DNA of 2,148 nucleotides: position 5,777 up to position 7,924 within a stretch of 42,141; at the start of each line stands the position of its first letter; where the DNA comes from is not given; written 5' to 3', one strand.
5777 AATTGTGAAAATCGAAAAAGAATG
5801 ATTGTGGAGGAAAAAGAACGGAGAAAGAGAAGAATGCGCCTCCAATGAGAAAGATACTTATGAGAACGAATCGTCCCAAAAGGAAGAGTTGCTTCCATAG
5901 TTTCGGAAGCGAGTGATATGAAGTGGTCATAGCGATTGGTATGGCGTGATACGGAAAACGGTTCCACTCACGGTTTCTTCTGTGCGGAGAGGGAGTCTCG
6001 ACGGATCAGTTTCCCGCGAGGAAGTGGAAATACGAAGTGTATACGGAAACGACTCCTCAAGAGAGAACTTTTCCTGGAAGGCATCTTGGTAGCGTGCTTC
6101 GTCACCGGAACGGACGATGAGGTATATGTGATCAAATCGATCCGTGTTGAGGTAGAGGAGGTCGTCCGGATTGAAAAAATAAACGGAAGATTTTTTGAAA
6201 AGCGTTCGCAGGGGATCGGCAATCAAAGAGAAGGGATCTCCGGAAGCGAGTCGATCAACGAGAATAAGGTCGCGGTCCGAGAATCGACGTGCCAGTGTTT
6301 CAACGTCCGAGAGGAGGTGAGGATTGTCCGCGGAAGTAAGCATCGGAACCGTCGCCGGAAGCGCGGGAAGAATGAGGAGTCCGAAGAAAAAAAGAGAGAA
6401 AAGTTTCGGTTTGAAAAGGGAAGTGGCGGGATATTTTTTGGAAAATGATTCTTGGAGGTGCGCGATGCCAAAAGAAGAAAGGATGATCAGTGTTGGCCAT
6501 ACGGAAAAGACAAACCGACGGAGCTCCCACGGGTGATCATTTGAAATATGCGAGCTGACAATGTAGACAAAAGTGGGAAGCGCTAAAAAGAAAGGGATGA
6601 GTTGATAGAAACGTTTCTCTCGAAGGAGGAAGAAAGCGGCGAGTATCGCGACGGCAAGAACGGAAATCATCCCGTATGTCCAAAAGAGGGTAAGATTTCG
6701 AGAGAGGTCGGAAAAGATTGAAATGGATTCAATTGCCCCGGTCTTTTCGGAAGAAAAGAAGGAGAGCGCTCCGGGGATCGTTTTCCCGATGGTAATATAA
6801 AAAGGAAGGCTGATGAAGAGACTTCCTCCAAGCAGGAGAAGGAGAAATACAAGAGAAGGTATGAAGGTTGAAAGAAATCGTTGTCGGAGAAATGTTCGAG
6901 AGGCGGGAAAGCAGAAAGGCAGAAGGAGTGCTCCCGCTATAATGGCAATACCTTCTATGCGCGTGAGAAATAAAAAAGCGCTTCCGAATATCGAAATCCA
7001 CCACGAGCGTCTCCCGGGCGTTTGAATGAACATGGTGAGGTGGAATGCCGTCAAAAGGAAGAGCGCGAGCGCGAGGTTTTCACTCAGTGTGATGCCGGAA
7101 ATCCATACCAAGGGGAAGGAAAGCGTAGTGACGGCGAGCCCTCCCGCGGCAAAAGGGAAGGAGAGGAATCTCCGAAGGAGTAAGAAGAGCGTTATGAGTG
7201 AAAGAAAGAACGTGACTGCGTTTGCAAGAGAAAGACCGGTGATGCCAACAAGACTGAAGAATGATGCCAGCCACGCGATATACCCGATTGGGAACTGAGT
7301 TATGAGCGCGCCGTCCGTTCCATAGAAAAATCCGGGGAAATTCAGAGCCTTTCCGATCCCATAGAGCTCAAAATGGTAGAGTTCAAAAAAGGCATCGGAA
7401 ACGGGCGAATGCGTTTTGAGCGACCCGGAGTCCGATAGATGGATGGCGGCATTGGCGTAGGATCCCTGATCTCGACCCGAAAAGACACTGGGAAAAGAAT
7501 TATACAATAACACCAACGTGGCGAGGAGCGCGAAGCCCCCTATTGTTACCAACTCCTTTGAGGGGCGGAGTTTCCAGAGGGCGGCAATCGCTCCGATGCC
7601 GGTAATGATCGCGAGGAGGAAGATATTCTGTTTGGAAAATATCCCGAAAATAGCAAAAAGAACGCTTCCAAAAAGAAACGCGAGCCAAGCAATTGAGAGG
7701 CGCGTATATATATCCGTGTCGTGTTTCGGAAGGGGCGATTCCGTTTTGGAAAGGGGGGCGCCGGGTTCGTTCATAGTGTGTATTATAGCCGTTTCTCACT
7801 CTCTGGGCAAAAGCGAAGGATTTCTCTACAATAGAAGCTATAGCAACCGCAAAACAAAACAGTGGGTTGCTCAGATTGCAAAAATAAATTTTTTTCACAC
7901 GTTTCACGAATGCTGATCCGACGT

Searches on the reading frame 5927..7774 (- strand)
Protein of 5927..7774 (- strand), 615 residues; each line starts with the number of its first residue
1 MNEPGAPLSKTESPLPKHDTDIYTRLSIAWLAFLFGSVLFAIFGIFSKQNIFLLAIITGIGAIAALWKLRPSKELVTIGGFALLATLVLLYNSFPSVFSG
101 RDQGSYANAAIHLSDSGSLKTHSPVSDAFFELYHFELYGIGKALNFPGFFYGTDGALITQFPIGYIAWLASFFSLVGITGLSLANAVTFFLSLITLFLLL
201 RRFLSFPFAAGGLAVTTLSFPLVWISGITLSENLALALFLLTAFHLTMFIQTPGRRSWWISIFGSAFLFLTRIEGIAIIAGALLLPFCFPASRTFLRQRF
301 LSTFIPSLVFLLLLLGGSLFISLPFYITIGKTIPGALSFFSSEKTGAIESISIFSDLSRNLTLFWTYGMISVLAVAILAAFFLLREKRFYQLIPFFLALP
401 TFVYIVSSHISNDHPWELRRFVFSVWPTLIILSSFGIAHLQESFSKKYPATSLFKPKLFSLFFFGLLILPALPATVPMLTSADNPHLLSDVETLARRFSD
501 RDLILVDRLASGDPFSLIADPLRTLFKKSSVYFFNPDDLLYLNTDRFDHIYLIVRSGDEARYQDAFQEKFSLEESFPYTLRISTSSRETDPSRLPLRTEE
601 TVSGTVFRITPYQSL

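Call 5: search_protein_families(library=pfam, proteins=[window:5927-7774:-])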
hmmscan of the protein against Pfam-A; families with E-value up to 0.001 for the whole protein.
window:5927-7774:- (615 aa): 0 families

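Call 71: search_protein_families(library=pfam, proteins=[window:5927-7774:-], max_evalue=1)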
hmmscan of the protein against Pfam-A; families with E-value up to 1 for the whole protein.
window:5927-7774:- (615 aa): 1 family
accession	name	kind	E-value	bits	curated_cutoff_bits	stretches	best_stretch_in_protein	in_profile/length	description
PF05571.17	JAMP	-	0.005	17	25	1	303-412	185-291/292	JNK1/MAPK8-associated membrane protein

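Call 79: search_protein_families(library=ncbifam, proteins=[window:5927-7774:-], max_evalue=0.01)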
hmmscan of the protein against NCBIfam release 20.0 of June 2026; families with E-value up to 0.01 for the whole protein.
window:5927-7774:- (615 aa): 0 families
